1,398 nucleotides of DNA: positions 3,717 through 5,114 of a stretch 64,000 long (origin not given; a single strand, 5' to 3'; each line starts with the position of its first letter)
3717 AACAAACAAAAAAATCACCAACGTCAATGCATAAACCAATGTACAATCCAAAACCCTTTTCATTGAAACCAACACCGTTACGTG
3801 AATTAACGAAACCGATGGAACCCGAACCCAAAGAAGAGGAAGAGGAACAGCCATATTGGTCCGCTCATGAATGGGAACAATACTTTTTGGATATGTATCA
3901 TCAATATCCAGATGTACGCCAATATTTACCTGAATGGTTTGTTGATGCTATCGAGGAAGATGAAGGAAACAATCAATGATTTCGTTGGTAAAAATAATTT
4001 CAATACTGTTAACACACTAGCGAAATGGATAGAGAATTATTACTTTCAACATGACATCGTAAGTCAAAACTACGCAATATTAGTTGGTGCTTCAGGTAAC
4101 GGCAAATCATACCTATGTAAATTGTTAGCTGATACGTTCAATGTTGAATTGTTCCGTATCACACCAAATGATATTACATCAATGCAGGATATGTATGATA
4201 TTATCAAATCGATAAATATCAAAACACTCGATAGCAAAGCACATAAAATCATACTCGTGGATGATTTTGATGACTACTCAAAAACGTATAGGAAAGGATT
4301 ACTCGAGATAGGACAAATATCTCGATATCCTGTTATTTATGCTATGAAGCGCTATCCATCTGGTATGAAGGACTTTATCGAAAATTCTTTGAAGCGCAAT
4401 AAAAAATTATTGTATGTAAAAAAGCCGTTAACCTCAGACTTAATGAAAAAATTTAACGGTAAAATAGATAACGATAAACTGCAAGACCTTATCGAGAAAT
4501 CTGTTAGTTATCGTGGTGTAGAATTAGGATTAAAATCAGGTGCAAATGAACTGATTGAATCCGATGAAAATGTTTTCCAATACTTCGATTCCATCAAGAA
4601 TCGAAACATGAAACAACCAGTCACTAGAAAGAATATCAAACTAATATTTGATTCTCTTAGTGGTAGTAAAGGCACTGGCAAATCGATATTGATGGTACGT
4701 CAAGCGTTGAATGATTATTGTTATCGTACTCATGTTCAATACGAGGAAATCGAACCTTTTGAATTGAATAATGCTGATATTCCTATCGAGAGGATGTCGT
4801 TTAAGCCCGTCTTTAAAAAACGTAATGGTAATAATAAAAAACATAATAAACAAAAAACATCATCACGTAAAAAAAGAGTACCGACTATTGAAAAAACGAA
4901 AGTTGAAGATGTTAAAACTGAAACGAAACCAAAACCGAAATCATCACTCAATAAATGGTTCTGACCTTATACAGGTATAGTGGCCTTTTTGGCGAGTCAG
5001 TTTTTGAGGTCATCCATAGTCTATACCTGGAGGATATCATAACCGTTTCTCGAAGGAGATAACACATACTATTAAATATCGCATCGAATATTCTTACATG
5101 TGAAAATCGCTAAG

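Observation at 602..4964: Replication/recombination core: small serine recombinase + family-B DNA polymerase + SF3-like helicase ATPase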

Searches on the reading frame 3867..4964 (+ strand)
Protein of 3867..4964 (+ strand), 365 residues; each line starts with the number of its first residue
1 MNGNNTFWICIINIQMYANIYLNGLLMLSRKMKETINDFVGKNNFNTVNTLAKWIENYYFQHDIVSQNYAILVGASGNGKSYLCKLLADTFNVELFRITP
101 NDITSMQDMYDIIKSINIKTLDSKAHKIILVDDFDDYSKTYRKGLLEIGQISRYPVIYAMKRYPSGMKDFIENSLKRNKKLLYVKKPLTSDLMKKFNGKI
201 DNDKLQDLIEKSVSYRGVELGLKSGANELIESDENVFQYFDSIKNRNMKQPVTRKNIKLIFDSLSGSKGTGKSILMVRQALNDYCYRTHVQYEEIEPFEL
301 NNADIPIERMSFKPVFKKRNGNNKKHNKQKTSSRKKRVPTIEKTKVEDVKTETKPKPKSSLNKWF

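Call 4: search_protein_families(library=pfam, proteins=[window:3867-4964:+], max_evalue=0.01)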
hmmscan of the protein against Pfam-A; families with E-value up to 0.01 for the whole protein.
window:3867-4964:+ (365 aa): 10 families
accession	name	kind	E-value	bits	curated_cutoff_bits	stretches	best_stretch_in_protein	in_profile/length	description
PF00004.35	AAA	-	1.1e-08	36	21.2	1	71-139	2-71/131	ATPase family associated with various cellular activities (AAA)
PF05673.19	DUF815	-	5.5e-07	29.4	23.8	1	66-143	52-129/249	Protein of unknown function (DUF815)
PF13401.12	AAA_22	-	4.1e-06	27.6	27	1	67-145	5-87/130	AAA domain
PF00910.28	RNA_helicase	-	0.00015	22.6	21.5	1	71-162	2-86/105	RNA helicase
PF12775.13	AAA_7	-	0.00018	21.6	25.8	0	48-115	14-84/181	P-loop containing dynein motor region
PF20720.3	nSTAND3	-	0.00031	20.9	27.2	1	66-134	16-74/155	Novel STAND NTPase 3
PF13191.12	AAA_16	-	0.0007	20.6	32.6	0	264-291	29-54/167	AAA ATPase domain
PF00005.33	ABC_tran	-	0.001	20.1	25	0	67-93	11-37/137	ABC transporter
PF07728.20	AAA_5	-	0.0016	18.9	22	0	71-114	3-47/139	AAA domain (dynein-related subfamily)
PF03193.22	RsgA_GTPase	-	0.0073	16.6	30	0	21-94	59-133/174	RsgA GTPase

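Call 5: search_protein_families(library=phrogs, proteins=[window:3867-4964:+], max_evalue=0.001)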
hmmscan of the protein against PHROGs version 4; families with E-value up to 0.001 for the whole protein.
window:3867-4964:+ (365 aa): 7 families
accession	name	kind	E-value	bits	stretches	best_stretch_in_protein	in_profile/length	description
phrog_11838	-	DNA, RNA and nucleotide metabolism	1.7e-12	48.2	1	36-212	16-191/420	clamp loader of DNA polymerase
phrog_5846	-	DNA, RNA and nucleotide metabolism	5.2e-07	30.3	1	34-148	13-117/380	clamp loader of DNA polymerase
phrog_168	-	DNA, RNA and nucleotide metabolism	1.1e-06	29.6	1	35-143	19-118/314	clamp loader of DNA polymerase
phrog_7485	-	unknown function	1.7e-06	28.2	1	57-139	217-291/430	-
phrog_249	-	moron, auxiliary metabolic gene and host takeover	0.00043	20.7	0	44-99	114-159/380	porphyrin biosynthesis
phrog_5534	-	unknown function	0.00073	19.8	0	69-136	29-97/273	-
phrog_296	-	integration and excision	0.00098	18.9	0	70-119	321-369/626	DNA transposition protein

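Call 27: search_solved_structures(query=window:3960-4961:+, max_evalue=1, show_alignments=2)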
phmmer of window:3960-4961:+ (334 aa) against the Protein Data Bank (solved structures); distinct sequences matched with E-value up to 1: 16.
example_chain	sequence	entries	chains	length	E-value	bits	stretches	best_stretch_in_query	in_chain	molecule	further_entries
2rko_A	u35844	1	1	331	0.0099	18.6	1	39-118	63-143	Vacuolar protein sorting-associated protein 4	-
6bmf_A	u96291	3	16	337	0.01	18.6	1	39-118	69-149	Vacuolar protein sorting-associated protein 4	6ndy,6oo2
5uie_A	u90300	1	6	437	0.013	18.2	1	39-118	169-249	Vacuolar protein sorting-associated protein 4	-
3eie_A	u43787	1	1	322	0.018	17.8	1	39-117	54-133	Vacuolar protein sorting-associated protein 4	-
3eih_A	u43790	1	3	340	0.019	17.7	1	39-117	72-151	Vacuolar protein sorting-associated protein 4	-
2qp9_X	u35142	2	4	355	0.02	17.6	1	39-117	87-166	Vacuolar protein sorting-associated protein 4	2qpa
6ap1_A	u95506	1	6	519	0.02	17.6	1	39-118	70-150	Vacuolar protein sorting-associated protein 4,Protein hcp1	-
5xmi_A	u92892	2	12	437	0.024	17.3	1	39-117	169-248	Vacuolar protein sorting-associated protein 4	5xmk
3vkg_A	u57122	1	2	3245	0.031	17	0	36-103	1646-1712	Dynein heavy chain, cytoplasmic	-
27pt_A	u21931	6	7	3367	0.033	16.9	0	36-103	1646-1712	Dynein heavy chain, cytoplasmic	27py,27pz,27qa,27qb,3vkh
9y6s_7C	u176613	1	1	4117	0.45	13.1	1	37-96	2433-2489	Dynein heavy chain, putative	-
1xwi_A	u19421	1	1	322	0.6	12.7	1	40-106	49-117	SKD1 protein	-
9fqr_K2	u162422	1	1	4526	0.64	12.6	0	31-91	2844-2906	Dynein axonemal heavy chain 10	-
8j07_k8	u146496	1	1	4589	0.66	12.6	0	31-98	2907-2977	Dynein axonemal heavy chain 10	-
9fqr_Hl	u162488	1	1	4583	0.66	12.6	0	31-91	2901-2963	Radial spoke head protein 9 homolog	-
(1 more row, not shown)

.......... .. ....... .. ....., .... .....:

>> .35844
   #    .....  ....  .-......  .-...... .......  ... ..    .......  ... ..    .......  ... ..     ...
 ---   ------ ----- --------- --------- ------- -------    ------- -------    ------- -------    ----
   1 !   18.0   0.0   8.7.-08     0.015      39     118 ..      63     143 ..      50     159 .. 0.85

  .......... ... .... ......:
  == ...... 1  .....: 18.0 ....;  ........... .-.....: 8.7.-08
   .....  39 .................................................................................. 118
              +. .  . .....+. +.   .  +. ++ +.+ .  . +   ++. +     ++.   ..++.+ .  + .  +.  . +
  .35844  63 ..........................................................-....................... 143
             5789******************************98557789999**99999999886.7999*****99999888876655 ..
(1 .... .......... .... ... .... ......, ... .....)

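Call 28: find_homologous_proteins(query=window:3960-4961:+)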
Query window:3960-4961:+ (334 aa): 6 proteins with E <= 0.001 among 1791 candidates.
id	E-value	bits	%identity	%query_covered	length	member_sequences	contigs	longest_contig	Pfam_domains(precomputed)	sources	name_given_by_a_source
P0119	7.2e-217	737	100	100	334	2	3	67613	PF00004.36,PF13401.13,PF05673.20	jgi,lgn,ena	-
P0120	3.9e-140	485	64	100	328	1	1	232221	PF00004.36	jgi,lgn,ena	-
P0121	7.0e-49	185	37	83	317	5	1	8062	PF00004.36,PF20720.4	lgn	-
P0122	3.2e-43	166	39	83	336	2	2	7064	PF00004.36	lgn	-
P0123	4.5e-39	153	37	83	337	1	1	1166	PF00004.36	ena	-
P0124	7.3e-36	142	32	99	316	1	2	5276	PF00004.36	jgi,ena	-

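Call 29: find_encoding_contigs(protein=P0120, flank=10000, max_places=3)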
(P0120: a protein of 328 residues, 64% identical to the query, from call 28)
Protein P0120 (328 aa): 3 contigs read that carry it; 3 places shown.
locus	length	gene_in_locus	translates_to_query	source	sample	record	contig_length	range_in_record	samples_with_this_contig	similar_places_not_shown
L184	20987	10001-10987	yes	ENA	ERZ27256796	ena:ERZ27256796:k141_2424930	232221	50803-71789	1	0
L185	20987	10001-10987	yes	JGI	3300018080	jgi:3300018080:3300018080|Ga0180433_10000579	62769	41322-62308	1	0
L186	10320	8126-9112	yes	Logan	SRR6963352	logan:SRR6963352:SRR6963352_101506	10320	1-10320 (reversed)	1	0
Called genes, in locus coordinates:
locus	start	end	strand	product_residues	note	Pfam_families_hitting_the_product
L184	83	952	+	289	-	PF21088:MS_channel_1st (weak), PF00924:MS_channel_2nd, PF21082:MS_channel_3rd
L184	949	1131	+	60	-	-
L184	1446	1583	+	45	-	-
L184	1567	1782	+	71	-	-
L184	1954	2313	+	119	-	-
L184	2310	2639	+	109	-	-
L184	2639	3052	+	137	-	-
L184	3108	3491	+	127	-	PF01978:TrmB (weak)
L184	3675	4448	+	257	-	PF07136:DUF1385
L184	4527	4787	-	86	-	-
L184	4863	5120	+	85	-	-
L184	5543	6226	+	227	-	PF00239:Resolvase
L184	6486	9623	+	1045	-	PF03104:DNA_pol_B_exo1, PF13482:RNase_H_2 (faint), PF00136:DNA_pol_B, PF14528:LAGLIDADG_3 (weak)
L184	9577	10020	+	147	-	-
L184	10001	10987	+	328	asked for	PF00004:AAA (weak)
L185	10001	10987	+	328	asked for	PF00004:AAA (weak)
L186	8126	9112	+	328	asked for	PF00004:AAA (weak)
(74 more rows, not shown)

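Call 43: search_protein_families(library=ncbifam, proteins=[window:3960-4964:+], max_evalue=0.01)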
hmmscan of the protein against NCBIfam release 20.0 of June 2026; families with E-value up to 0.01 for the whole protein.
window:3960-4964:+ (334 aa): 6 families
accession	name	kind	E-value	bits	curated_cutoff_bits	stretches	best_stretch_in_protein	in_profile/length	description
NF003229.0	PRK04195.1-5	equivalog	2.5e-12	46.2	280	1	5-181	16-197/413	replication factor C large subunit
NF003226.0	PRK04195.1-1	equivalog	1.2e-08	34.3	588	1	13-137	19-147/405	replication factor C large subunit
TIGR03420.1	DnaA_homol_Hda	equivalog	5.1e-05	22.9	194.8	1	2-108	11-104/226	DnaA regulatory inactivator Hda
NF003230.0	PRK04195.1-6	equivalog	7.5e-05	21.6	441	1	4-119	12-123/494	replication factor C large subunit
NF003227.0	PRK04195.1-2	equivalog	0.00022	20.1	502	1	15-137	23-144/487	replication factor C large subunit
NF003231.0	PRK04195.2-1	equivalog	0.0019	17.1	442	0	4-113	15-120/517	replication factor C large subunit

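Call 44: predict_structure(alignment_id=A2)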
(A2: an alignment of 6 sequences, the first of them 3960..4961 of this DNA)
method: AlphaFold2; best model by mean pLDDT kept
length: 334 residues; sequences in the alignment: 6
mean_pLDDT: 52.5   pTM: 0.40
mean pLDDT of the five models: 52.5, 50.2, 49.3, 48.8, 44.7
residues with pLDDT >= 90: 0; 70-90: 33; 50-70: 153; < 50: 148
segments of 3 or more residues with pLDDT < 50: 1-14, 86-90, 105-108, 130-146, 150-152, 194-205, 230-262, 277-328, 330-334
pLDDT, mean of each block of 10 residues (from residue 1): 37 52 63 59 58 68 68 64 51 67 53 61 60 43 46 59 79 78 62 48 49 65 52 36 39 38 56 51 29 33 34 34 44 43
secondary structure, 60 per line:
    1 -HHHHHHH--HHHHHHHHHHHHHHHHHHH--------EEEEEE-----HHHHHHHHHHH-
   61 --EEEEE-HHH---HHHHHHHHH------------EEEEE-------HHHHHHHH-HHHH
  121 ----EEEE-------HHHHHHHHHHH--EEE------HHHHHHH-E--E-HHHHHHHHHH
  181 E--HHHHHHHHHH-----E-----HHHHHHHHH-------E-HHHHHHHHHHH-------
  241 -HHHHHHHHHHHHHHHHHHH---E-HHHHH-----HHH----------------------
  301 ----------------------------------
elements in order: H2-8 H11-29 E38-43 H49-59 E63-67 H75-83 E96-100 H108-115 H117-120 E125-128 H136-146 E149-151 H158-164 H171-180 H184-193 H205-213 H223-233 H242-260 H266-270

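Call 47: search_solved_structures(query=A4, max_evalue=0.1, show_alignments=2)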
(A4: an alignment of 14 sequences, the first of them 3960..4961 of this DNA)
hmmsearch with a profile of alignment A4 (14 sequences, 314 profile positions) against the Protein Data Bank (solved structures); distinct sequences matched with E-value up to 0.1: 272 (the best 60 are shown).
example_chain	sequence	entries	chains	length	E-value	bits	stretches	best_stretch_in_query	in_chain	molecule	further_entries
6or5_A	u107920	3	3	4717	4.1e-15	58.9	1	28-116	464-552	Midasin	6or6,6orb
6i27_A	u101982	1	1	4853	4.5e-10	42.4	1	32-85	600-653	Midasin,Midasin,Midasin,Midasin,Midasin,Midasin,Midasin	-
6i26_A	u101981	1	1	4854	4.5e-10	42.4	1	32-85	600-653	Midasin,Midasin,Midasin,Midasin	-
6hyp_A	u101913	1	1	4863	4.5e-10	42.4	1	32-85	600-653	Midasin,Midasin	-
5jcs_s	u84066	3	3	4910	4.8e-10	42.3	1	32-85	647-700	Midasin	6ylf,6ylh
5vc7_A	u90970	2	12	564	3.7e-09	39.4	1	27-101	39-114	VCP-like ATPase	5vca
5g4g_A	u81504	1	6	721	1e-08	37.9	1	27-101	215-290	VCP-LIKE ATPASE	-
5g4f_A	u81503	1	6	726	1.1e-08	37.8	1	27-101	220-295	VCP-LIKE ATPASE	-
4d81_A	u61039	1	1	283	1.1e-06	31.3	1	34-202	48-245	AAA ATPase, central domain protein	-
4d82_A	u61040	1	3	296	1.3e-06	31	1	34-203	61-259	AAA ATPase, central domain protein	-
1ixr_C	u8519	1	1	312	1.4e-06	30.9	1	2-110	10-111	RuvB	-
1ixs_B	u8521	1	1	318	1.4e-06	30.9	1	2-110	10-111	RuvB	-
8efv_D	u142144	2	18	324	1.5e-06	30.8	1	2-110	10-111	Holliday junction ATP-dependent DNA helicase RuvB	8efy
1hqc_A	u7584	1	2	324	1.5e-06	30.8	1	2-110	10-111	RUVB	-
4d80_A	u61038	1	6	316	1.6e-06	30.7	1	34-202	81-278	AAA ATPASE, CENTRAL DOMAIN PROTEIN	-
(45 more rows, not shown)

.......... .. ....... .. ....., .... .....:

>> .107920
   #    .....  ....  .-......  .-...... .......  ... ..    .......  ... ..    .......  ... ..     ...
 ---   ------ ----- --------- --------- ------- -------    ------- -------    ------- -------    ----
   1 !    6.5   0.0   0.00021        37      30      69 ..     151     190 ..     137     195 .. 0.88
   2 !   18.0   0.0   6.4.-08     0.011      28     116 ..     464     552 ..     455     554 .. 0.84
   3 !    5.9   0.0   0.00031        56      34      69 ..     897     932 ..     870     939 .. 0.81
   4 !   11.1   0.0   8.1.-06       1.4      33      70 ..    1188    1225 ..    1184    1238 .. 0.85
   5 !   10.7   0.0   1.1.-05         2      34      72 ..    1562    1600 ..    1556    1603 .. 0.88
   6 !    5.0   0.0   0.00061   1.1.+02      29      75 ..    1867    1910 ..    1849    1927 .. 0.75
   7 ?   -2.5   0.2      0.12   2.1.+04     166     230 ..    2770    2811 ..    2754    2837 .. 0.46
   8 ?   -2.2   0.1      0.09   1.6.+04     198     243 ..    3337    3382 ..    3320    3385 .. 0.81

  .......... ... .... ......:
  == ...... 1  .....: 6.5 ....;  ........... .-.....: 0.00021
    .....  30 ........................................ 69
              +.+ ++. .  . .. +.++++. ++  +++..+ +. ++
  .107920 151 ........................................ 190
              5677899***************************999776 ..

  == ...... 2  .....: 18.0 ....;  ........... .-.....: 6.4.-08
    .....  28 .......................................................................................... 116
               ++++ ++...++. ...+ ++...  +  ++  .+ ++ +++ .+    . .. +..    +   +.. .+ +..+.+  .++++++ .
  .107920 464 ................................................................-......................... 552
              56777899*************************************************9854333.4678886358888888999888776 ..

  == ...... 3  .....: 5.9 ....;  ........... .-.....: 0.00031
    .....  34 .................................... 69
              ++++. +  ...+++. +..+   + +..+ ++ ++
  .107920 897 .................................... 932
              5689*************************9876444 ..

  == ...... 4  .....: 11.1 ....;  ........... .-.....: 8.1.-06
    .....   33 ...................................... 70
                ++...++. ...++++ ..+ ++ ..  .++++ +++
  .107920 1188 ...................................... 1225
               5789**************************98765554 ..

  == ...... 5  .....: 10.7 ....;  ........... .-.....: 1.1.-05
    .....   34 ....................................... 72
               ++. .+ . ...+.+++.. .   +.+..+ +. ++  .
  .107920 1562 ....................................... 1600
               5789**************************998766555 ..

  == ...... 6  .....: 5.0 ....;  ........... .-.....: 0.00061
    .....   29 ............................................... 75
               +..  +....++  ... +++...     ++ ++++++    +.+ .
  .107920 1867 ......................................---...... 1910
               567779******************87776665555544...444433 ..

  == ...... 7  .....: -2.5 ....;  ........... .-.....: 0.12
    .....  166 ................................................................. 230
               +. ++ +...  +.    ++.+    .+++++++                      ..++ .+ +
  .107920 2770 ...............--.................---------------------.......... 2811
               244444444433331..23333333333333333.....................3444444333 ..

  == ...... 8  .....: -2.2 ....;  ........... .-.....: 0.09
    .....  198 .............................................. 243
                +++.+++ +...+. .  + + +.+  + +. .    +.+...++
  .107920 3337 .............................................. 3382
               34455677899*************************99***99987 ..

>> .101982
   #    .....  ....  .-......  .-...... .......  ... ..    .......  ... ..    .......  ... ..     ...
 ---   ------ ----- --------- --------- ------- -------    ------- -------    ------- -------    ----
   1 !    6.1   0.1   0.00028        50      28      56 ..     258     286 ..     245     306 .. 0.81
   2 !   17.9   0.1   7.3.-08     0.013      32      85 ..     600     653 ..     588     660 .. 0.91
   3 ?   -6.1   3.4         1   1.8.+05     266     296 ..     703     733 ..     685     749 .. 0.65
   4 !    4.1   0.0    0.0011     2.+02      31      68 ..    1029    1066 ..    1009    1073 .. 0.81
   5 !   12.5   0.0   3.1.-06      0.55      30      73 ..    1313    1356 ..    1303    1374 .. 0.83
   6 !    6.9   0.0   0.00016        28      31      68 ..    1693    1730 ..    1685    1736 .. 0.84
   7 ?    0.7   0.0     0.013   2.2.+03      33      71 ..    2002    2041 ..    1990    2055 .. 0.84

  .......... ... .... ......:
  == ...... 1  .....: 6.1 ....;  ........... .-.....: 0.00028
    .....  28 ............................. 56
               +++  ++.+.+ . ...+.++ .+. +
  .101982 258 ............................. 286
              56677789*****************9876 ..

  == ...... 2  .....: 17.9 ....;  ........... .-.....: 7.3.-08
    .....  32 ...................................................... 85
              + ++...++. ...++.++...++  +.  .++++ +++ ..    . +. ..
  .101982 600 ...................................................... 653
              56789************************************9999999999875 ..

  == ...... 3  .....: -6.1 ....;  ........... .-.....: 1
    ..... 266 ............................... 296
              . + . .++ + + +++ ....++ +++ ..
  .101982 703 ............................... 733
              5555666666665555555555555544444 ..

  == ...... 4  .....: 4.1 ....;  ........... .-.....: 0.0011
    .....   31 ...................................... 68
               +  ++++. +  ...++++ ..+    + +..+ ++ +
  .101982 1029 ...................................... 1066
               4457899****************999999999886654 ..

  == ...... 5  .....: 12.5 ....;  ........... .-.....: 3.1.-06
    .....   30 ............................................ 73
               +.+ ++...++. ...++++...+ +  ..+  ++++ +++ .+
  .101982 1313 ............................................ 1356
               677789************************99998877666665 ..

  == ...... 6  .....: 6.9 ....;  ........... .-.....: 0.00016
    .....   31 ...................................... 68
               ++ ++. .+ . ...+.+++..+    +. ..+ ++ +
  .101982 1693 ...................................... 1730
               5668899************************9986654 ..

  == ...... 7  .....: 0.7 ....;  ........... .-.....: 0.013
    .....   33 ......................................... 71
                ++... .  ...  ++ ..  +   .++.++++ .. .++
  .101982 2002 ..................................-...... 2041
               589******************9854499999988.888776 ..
